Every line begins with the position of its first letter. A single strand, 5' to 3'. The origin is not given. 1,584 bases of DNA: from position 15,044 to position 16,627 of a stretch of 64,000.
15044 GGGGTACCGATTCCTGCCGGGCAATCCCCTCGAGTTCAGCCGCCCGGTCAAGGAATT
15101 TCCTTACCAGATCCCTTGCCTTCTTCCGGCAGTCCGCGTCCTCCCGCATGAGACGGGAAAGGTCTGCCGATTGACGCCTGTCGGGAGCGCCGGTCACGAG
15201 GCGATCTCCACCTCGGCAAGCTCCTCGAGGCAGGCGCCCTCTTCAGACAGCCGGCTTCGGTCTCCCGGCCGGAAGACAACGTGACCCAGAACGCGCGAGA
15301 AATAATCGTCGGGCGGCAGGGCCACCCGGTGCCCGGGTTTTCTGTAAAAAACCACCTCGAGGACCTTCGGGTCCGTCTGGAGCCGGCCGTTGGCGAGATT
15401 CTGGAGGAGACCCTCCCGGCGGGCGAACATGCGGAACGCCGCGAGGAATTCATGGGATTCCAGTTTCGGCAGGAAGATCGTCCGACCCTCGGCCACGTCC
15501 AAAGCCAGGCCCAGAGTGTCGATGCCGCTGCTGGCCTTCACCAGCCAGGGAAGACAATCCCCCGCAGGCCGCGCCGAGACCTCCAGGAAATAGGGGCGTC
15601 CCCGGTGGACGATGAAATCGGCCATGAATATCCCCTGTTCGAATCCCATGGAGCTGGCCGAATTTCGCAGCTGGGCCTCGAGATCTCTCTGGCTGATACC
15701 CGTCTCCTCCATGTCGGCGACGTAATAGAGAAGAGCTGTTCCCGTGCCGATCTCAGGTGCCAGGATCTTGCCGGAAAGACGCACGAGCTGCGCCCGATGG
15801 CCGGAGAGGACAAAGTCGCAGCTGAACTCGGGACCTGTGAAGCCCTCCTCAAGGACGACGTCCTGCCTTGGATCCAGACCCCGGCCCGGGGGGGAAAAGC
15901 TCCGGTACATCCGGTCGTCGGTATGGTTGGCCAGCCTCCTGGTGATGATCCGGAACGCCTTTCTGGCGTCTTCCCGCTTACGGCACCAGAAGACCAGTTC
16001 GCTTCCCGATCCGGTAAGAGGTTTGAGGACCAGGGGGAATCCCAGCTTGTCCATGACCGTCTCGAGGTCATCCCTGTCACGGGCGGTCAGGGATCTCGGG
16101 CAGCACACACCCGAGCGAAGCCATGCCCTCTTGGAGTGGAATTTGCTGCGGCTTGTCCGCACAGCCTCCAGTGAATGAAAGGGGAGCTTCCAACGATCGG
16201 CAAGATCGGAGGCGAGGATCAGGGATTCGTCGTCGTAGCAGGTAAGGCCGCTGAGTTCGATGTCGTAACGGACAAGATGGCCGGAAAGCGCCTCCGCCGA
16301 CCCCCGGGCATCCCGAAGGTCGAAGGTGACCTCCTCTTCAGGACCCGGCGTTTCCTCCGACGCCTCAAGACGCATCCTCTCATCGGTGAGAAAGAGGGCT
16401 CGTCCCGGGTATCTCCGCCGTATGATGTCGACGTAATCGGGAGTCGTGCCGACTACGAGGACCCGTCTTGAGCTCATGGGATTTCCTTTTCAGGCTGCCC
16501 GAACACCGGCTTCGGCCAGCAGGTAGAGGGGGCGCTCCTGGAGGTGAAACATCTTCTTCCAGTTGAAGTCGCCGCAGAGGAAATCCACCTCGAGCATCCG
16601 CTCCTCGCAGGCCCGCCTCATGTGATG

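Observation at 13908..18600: TetR-regulated operon combining an AdoMetDC-like proenzyme, a FemAB-type GNAT, an ATP-grasp ligase and a fold-III PLP decarboxylase: candidate pathway for an undescribed modified polyamine or pseudo-peptide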

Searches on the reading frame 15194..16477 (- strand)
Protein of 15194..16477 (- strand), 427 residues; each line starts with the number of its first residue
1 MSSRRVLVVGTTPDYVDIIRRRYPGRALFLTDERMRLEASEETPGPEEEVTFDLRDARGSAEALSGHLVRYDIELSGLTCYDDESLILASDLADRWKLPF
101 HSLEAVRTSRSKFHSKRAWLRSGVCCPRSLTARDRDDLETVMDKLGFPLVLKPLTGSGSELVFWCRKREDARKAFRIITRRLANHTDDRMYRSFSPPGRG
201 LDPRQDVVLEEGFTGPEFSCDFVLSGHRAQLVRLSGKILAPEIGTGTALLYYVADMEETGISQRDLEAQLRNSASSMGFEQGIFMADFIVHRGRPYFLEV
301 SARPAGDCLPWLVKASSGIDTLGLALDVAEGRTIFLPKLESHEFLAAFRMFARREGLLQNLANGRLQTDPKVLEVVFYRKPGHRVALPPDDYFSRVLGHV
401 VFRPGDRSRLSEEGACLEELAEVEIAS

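Call 3: search_protein_families(library=pfam, proteins=[window:15194-16477:-], max_evalue=0.01)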
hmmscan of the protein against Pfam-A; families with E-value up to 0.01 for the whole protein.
window:15194-16477:- (427 aa): 3 families
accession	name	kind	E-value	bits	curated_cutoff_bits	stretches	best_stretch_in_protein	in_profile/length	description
PF13535.11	ATP-grasp_4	-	3.6e-06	27.1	27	1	146-308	2-157/160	ATP-grasp domain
PF08443.16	RimK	-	2.7e-05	24.3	21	1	110-175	2-69/188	RimK-like ATP-grasp domain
PF02655.19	ATP-grasp_3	-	0.0016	19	23.2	0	112-306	4-159/160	ATP-grasp domain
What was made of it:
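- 15194..16477 (-): ATP-grasp ligase of the L-amino-acid-ligase type, 427 aa. ATP-dependent amide bond formation through an acyl phosphate. PF13535 in the window protein (call 3).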

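Call 4: search_protein_families(library=ncbifam, proteins=[window:15194-16477:-], max_evalue=0.01)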
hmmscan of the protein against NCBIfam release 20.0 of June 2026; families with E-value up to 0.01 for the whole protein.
window:15194-16477:- (427 aa): 18 families
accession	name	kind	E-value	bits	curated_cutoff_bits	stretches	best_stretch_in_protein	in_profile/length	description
NF002563.0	PRK02186.1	subfamily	2.8e-22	78.8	625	1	83-362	79-334/890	argininosuccinate lyase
NF005543.0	PRK07206.1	subfamily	4.6e-12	45.3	302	1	87-411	83-398/416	hypothetical protein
TIGR00768.1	rimK_fam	subfamily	7.4e-11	41.9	143.4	1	103-178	79-154/276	RimK family alpha-L-glutamate ligase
NF041595.1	dap_A_syn_DdaF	equivalog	4.9e-09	35.4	840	1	60-179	65-184/424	dapdiamide A synthase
TIGR02144.1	LysX_arch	equivalog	1.3e-08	34.3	275.6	1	102-173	78-149/281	lysine biosynthesis protein LysX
NF009404.0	PRK12767.1-3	equivalog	6.2e-07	28.6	316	1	102-186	102-186/344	carbamoyl phosphate synthase-like protein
NF009402.0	PRK12767.1-1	equivalog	3.1e-06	26.3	218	1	97-176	101-178/329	carbamoyl phosphate synthase-like protein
TIGR02068.2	cya_phycin_syn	equivalog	4.2e-05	21.7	850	1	105-180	207-283/862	cyanophycin synthetase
NF053643.1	Ddl_archaea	equivalog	0.0001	21.4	500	0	102-182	97-175/367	putative pseudomurein biosynthesis ATP-grasp protein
NF010623.0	PRK14016.1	subfamily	0.00022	19.5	877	1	105-180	208-284/871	cyanophycin synthetase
NF006766.0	PRK09288.1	equivalog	0.00028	19.7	339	0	132-177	135-180/396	formate-dependent phosphoribosylglycinamide formyltransferase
NF002378.0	PRK01372.1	subfamily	0.00034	19.4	243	1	111-175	100-163/305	D-alanine--D-alanine ligase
NF009405.0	PRK12767.1-4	equivalog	0.00093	18.3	390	1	102-175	103-173/320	carbamoyl phosphate synthase-like protein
NF009110.0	PRK12458.1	subfamily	0.0021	17.2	408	1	124-170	145-192/349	glutathione synthetase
TIGR01142.1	purT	equivalog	0.0037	16.2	502.15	0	133-177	123-167/380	phosphoribosylglycinamide formyltransferase 2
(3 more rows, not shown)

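Call 8: search_solved_structures(query=window:15194-16477:-, max_evalue=0.1, show_alignments=1)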
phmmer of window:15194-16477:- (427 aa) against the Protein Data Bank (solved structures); distinct sequences matched with E-value up to 0.1: 13.
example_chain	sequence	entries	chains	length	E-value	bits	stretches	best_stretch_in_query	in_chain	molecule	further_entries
4dim_A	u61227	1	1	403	1.6e-12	50.3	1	72-384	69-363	Phosphoribosylglycinamide synthetase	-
3vot_A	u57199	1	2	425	1.2e-07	34.3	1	84-344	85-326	L-amino acid ligase, BL00235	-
8evy_B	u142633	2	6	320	0.00032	23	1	108-155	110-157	D-alanine--D-alanine ligase B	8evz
3vpd_A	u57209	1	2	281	0.00084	21.6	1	104-168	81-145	Ribosomal protein S6 modification protein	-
1uc8_A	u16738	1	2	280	0.0027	20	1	104-162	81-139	lysine biosynthesis enzyme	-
1uc9_A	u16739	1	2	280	0.0036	19.6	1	104-161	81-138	lysine biosynthesis enzyme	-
30vh_A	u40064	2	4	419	0.011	17.9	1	85-307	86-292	L-amino acid ligase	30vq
5nrh_A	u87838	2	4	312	0.027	16.6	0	111-170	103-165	D-alanine--D-alanine ligase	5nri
4egq_A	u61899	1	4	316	0.028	16.6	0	111-170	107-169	D-alanine--D-alanine ligase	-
7wac_A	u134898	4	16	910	0.04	16.1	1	111-179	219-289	Cyanophycin synthase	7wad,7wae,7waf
4egj_A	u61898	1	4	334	0.073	15.2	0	111-171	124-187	D-alanine--D-alanine ligase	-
3r23_A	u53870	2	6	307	0.076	15.2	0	115-159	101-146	D-alanine--D-alanine ligase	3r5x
4eg0_A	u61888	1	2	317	0.09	14.9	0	111-171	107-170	D-alanine--D-alanine ligase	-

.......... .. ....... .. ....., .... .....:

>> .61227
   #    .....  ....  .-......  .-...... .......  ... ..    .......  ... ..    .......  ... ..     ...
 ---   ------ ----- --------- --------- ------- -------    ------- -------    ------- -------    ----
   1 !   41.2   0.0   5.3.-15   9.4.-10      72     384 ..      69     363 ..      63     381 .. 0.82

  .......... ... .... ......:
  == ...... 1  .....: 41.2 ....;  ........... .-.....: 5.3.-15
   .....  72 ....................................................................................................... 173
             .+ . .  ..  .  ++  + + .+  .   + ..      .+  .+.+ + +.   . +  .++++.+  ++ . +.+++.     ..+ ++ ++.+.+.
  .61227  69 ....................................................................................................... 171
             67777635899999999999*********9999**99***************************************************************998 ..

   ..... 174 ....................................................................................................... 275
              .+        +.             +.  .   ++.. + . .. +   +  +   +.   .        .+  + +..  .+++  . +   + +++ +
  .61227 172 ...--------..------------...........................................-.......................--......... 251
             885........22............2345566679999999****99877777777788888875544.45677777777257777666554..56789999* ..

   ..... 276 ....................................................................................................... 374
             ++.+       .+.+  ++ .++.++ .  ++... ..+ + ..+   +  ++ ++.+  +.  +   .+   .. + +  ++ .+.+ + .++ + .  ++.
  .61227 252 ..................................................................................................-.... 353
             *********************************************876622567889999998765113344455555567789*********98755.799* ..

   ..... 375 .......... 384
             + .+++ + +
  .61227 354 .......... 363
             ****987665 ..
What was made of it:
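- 15194..16477 (-): Best PDB sequence hits are 4dim and 3vot (call 8).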

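Call 32: search_protein_families(library=padloc, proteins=[window:15194-16477:-], max_evalue=0.01)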
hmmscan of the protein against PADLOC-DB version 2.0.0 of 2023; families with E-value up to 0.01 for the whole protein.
window:15194-16477:- (427 aa): 0 families

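Call 41: find_homologous_proteins(query=window:15194-16477:-, max_evalue=0.001)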
Query window:15194-16477:- (427 aa): 996 proteins with E <= 0.001 among 8000 candidates; the best 120 are listed.
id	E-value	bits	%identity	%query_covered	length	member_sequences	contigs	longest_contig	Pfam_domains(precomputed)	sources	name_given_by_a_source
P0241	1.6e-285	965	100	100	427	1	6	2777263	PF13535.12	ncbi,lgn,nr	ncbi:MAG: hypothetical protein JSV26_01625 [bacterium]|nr:MAG: hypothetical protein JSV26_01625 [bac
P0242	4.9e-224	762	78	100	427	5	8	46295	PF13535.12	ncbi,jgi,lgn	jgi:biotin carboxylase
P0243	3.0e-181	621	64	100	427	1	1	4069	PF13535.12,PF08443.17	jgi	-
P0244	7.5e-178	610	64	100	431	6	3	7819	PF13535.12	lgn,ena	-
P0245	1.0e-175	603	63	100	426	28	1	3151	PF13535.12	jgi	jgi:biotin carboxylase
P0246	1.5e-173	596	60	100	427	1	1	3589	PF13535.12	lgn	-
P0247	9.5e-172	590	62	100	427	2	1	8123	PF13535.12,PF08443.17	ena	-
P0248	1.0e-171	590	63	100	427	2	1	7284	PF13535.12,PF08443.17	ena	-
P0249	1.6e-170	586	62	100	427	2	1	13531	PF13535.12,PF08443.17,PF18603.8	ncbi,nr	ncbi:MAG: ATP-grasp domain-containing protein [bacterium]|nr:ATP-grasp domain-containing protein [ba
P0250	2.1e-168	579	62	99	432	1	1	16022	PF13535.12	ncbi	-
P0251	4.9e-168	578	62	100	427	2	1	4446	PF13535.12,PF18603.8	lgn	-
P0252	7.1e-166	570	60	100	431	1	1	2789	PF13535.12,PF02655.20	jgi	jgi:biotin carboxylase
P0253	9.0e-165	567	60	99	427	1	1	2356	PF13535.12,PF08443.17,PF18603.8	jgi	-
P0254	3.3e-163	562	60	99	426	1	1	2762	PF13535.12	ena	-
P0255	3.8e-163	561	59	99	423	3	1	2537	PF13535.12,PF08443.17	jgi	jgi:biotin carboxylase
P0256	3.9e-162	558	58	100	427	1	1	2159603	PF13535.12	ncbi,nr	ncbi:MAG: ATP-grasp domain-containing protein [bacterium]|nr:MAG: ATP-grasp domain-containing protei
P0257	3.3e-159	548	58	100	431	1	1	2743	PF13535.12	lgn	-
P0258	3.8e-156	538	59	98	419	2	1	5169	PF13535.12,PF02655.20,PF18603.8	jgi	jgi:biotin carboxylase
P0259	7.7e-122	425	49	100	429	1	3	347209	PF13535.12,PF08443.17,PF02655.20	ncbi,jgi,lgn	jgi:biotin carboxylase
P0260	7.5e-121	422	48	97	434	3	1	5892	PF13535.12,PF02655.20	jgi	jgi:biotin carboxylase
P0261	1.2e-115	405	47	100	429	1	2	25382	PF13535.12,PF02655.20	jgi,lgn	jgi:biotin carboxylase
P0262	3.1e-112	394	47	100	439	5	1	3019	PF02955.22,PF13535.12,PF02655.20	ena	-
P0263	2.5e-111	391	46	97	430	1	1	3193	PF02955.22,PF13535.12,PF08443.17,PF02655.20,PF18603.8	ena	-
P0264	3.0e-111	390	46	97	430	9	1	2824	PF13535.12,PF02655.20,PF18603.8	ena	-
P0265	5.6e-111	390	47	100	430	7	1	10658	PF13535.12,PF02655.20,PF18603.8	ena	-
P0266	5.5e-110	386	46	100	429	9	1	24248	PF02955.22,PF13535.12,PF02655.20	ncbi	ncbi:MAG: ATP-grasp domain-containing protein [Thermodesulfobacteriota bacterium]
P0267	6.6e-110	386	45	100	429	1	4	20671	PF13535.12,PF02655.20,PF18603.8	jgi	jgi:biotin carboxylase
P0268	7.2e-110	386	46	100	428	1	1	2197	PF13535.12,PF08443.17,PF02655.20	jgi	jgi:hypothetical protein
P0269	7.4e-110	386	47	99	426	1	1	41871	PF13535.12,PF18603.8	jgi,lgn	jgi:biotin carboxylase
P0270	1.0e-109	385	46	97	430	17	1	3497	PF02955.22,PF13535.12,PF02655.20,PF18603.8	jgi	jgi:biotin carboxylase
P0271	3.7e-109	384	47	97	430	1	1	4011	PF13535.12,PF02655.20,PF18603.8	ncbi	-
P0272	5.7e-109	383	44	100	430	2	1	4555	PF02955.22,PF13535.12,PF02655.20,PF18603.8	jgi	-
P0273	6.1e-109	383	45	97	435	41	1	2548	PF02955.22,PF13535.12,PF02655.20,PF18603.8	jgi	jgi:biotin carboxylase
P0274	8.6e-109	382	45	97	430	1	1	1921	PF02955.22,PF13535.12,PF02655.20,PF18603.8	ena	-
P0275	9.1e-109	382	46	100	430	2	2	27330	PF13535.12,PF08443.17,PF02655.20,PF18603.8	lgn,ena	-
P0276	9.6e-109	382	45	97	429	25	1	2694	PF13535.12,PF02655.20,PF18603.8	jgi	jgi:biotin carboxylase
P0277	1.0e-108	382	46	97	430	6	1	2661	PF13535.12,PF02655.20,PF18603.8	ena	-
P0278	2.0e-108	381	45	100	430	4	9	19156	PF02955.22,PF13535.12,PF02655.20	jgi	jgi:biotin carboxylase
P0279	2.3e-108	381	45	100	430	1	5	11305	PF02955.22,PF13535.12,PF02655.20,PF18603.8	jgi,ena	jgi:biotin carboxylase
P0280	3.2e-108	380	46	97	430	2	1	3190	PF13535.12,PF02655.20,PF18603.8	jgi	jgi:biotin carboxylase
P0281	4.5e-108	380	44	100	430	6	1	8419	PF02955.22,PF13535.12,PF02655.20,PF18603.8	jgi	-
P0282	1.1e-107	379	45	100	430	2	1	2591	PF02955.22,PF13535.12,PF02655.20,PF18603.8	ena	-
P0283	1.2e-107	379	47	95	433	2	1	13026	PF13535.12,PF08443.17,PF02655.20,PF18603.8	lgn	-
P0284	1.3e-107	379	44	100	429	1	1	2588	PF13535.12,PF02655.20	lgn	-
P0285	3.1e-107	377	44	100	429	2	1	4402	PF13535.12,PF02655.20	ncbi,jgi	-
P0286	3.4e-107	377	45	97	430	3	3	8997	PF02955.22,PF13535.12,PF08443.17,PF02655.20,PF18603.8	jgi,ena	-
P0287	4.8e-107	377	44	100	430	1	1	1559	PF02955.22,PF13535.12,PF02655.20,PF18603.8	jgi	-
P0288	5.5e-107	376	45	97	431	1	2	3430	PF02955.22,PF13535.12,PF02655.20,PF18603.8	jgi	-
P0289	6.2e-107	376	44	100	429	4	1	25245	PF13535.12,PF02655.20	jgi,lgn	-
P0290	1.1e-106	375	46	97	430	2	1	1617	PF13535.12,PF02655.20,PF18603.8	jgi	jgi:biotin carboxylase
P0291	2.6e-106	374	44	100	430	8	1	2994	PF13535.12,PF02655.20,PF18603.8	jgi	jgi:biotin carboxylase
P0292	3.1e-106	374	45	98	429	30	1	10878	PF13535.12,PF02655.20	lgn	-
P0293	3.4e-106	374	45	96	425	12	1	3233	PF02955.22,PF13535.12,PF02655.20,PF18603.8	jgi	-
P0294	3.4e-106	374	44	100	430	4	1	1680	PF02955.22,PF13535.12,PF02655.20,PF18603.8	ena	-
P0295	4.3e-106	373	45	99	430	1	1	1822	PF13535.12,PF02655.20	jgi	jgi:biotin carboxylase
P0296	5.1e-106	373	44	100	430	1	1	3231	PF02955.22,PF13535.12,PF02655.20,PF18603.8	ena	-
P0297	5.6e-106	373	44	100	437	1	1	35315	PF13535.12,PF02655.20,PF18603.8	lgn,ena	-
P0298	7.7e-106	373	44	99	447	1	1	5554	PF13535.12,PF02655.20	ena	-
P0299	7.8e-106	373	43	100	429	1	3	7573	PF13535.12,PF02655.20,PF18603.8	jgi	jgi:biotin carboxylase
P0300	8.0e-106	373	45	99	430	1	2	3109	PF13535.12,PF02655.20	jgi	jgi:biotin carboxylase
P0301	8.4e-106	373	44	100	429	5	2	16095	PF02955.22,PF13535.12,PF02655.20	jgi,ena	-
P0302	9.1e-106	372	45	99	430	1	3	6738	PF13535.12,PF02655.20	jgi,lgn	jgi:biotin carboxylase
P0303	1.5e-105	372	44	97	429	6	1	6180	PF13535.12,PF02655.20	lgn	-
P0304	1.5e-105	372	45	99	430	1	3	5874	PF13535.12,PF02655.20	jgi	jgi:biotin carboxylase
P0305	1.6e-105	372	44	98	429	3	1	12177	PF13535.12,PF02655.20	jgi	jgi:biotin carboxylase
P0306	1.7e-105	372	45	99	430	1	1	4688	PF13535.12,PF02655.20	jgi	jgi:biotin carboxylase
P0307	1.7e-105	372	45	99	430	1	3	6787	PF13535.12,PF02655.20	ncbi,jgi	ncbi:MAG: ATP-grasp domain-containing protein [Syntrophobacterales bacterium]|jgi:biotin carboxylase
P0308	4.2e-105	370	44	100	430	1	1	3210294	PF02955.22,PF13535.12,PF02655.20,PF18603.8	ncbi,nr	ncbi:MAG: ATP-grasp domain-containing protein [Deltaproteobacteria bacterium]|nr:MAG: ATP-grasp doma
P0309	5.2e-105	370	43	100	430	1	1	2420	PF02955.22,PF13535.12,PF02655.20,PF18603.8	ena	-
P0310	5.4e-105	370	45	99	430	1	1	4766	PF13535.12,PF02655.20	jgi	-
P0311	6.9e-105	370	45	100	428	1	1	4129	PF13535.12,PF02655.20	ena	-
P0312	7.1e-105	369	45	98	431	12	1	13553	PF13535.12,PF02655.20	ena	-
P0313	1.2e-104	369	45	98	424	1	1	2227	PF13535.12,PF02655.20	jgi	jgi:biotin carboxylase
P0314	1.6e-104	368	44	100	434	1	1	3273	PF13535.12,PF02655.20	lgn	-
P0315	2.0e-104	368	44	100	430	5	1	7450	PF02955.22,PF13535.12,PF02655.20,PF18603.8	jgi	-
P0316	2.3e-104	368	44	100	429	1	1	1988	PF13535.12,PF02655.20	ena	-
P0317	2.6e-104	368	45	98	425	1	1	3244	PF13535.12,PF02655.20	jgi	jgi:biotin carboxylase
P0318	2.8e-104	368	44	98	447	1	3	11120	PF13535.12,PF02655.20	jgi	jgi:biotin carboxylase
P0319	2.9e-104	367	45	100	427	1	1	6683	PF13535.12,PF02655.20,PF18603.8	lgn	-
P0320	3.9e-104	367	41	94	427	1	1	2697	PF13535.12,PF02655.20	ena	-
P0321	1.3e-103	365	43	98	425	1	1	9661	PF02955.22,PF13535.12,PF02655.20,PF18603.8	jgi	-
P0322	1.7e-103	365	44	97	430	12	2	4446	PF13535.12,PF02655.20,PF18603.8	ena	-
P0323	1.8e-103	365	43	100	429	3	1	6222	PF02955.22,PF13535.12,PF02655.20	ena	-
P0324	1.9e-103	365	43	100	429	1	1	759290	PF13535.12,PF02655.20,PF18603.8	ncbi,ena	-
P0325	2.0e-103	365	45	95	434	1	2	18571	PF13535.12,PF02655.20,PF18603.8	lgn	-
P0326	2.5e-103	364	43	100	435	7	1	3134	PF13535.12,PF02655.20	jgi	jgi:biotin carboxylase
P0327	2.7e-103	364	46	96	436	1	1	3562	PF13535.12,PF02655.20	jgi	-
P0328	4.5e-103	364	44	100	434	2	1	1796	PF13535.12,PF02655.20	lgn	-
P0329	6.9e-103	363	45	93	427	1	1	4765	PF13535.12,PF02655.20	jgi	jgi:biotin carboxylase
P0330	8.9e-103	363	46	98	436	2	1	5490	PF13535.12,PF02655.20,PF18603.8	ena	-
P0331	9.1e-103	363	46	97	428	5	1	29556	PF13535.12,PF02655.20,PF18603.8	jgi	-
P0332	1.9e-102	361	45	95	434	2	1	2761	PF13535.12,PF02655.20,PF18603.8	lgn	-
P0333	2.4e-102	361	43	97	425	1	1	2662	PF02955.22,PF13535.12,PF08443.17,PF02655.20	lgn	-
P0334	2.8e-102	361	44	97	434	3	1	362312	PF13535.12,PF02655.20,PF18603.8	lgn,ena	-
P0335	4.7e-102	360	44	96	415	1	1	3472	PF02955.22,PF13535.12,PF02655.20,PF18603.8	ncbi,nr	ncbi:MAG: ATP-grasp domain-containing protein, partial [Deltaproteobacteria bacterium]|nr:ATP-grasp 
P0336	9.2e-102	359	42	100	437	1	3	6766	PF13535.12,PF08443.17,PF02655.20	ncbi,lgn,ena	-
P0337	1.6e-101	358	43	100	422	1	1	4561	PF13535.12,PF08443.17,PF02655.20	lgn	-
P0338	1.9e-101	358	45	98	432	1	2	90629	PF13535.12,PF02655.20,PF18603.8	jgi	jgi:biotin carboxylase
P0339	2.3e-101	358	43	99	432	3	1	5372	PF13535.12,PF08443.17,PF02655.20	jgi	-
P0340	3.0e-101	358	43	98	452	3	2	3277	PF13535.12,PF02655.20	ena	-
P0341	4.6e-101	357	44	95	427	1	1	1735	PF13535.12,PF02655.20,PF18603.8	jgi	jgi:biotin carboxylase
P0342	4.7e-101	357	45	97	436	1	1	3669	PF13535.12,PF02655.20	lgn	-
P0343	4.8e-101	357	43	99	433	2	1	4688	PF13535.12,PF02655.20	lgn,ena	-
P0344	5.4e-101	357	44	95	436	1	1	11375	PF13535.12,PF02655.20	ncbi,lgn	-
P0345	5.8e-101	357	43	94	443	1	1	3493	PF13535.12,PF02655.20,PF18603.8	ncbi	-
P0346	6.2e-101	356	44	100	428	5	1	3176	PF13535.12,PF02655.20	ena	-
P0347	7.7e-101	356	45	97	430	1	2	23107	PF13535.12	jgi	jgi:biotin carboxylase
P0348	8.2e-101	356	43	95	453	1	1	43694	PF13535.12,PF02655.20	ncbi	ncbi:MAG: ATP-grasp domain-containing protein [Candidatus Zixiibacteriota bacterium]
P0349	1.1e-100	356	43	99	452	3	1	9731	PF13535.12,PF02655.20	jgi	jgi:biotin carboxylase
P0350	1.6e-100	355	45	100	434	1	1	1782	PF13535.12,PF02655.20,PF18603.8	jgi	jgi:biotin carboxylase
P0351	2.3e-100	355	43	100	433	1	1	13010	PF13535.12,PF02655.20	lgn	-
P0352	2.5e-100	354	44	100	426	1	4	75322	PF13535.12,PF02655.20,PF18603.8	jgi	jgi:biotin carboxylase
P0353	4.1e-100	354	42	100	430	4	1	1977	PF02955.22,PF13535.12,PF02655.20,PF18603.8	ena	-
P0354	5.0e-100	354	42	97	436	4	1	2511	PF13535.12,PF08443.17,PF02655.20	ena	-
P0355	7.4e-100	353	45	99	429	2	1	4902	PF13535.12,PF18603.8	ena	-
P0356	8.1e-100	353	42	100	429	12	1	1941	PF13535.12,PF02655.20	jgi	-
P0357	1.1e-99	352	43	96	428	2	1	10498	PF13535.12,PF08443.17,PF02655.20,PF18603.8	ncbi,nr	ncbi:MAG: ATP-grasp domain-containing protein [candidate division Zixibacteria bacterium]|nr:ATP-gra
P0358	1.3e-99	352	42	100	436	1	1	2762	PF13535.12,PF02655.20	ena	-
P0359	1.3e-99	352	44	100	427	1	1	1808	PF13535.12,PF02655.20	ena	-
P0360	1.4e-99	352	45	95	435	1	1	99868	PF13535.12,PF08443.17,PF02655.20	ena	-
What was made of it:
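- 15194..16477 (-): Homologues also carry PF18603 (call 41).
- On L-amino acid ligases (ATP-grasp): PF18603 is recorded in homologues only (call 41).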

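Call 72: predict_structure(alignment_id=A3)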
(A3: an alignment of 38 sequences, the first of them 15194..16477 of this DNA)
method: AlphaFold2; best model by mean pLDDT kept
length: 427 residues; sequences in the alignment: 38
mean_pLDDT: 92.6   pTM: 0.91
mean pLDDT of the five models: 92.6, 89.6, 89.6, 89.0, 87.4
residues with pLDDT >= 90: 335; 70-90: 82; 50-70: 10; < 50: 0
segments of 3 or more residues with pLDDT < 50: none
pLDDT, mean of each block of 10 residues (from residue 1): 90 91 96 89 94 94 98 97 93 96 94 96 97 97 97 80 95 95 85 70 93 95 95 95 83 96 97 97 97 95 92 96 96 93 96 91 92 92 84 86 94 93 90
secondary structure, 60 per line:
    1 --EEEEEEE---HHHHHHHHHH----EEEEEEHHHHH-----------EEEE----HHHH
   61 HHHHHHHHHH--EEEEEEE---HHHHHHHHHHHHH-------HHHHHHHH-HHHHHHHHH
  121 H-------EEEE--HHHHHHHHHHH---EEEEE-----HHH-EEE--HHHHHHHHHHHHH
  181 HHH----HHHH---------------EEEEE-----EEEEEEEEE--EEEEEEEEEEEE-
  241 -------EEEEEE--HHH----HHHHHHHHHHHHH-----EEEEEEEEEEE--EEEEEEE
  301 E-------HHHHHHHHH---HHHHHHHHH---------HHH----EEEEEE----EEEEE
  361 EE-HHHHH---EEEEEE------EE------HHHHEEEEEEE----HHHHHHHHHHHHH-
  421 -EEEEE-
elements in order: E3-9 H13-22 E27-32 H33-37 E49-52 H57-70 E73-79 H83-95 H103-110 H112-121 E129-132 H135-145 E149-153 E163-165 H168-183 H188-191 E207-211 E217-225 E228-239 E248-253 H263-275 E281-291 E294-301 H309-317 H321-329 E346-351 E356-362 H364-368 E372-377 H392-395 E396-402 H407-419 E422-426
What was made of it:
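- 15194..16477 (-): AlphaFold model with pLDDT 92.6 (call 72).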
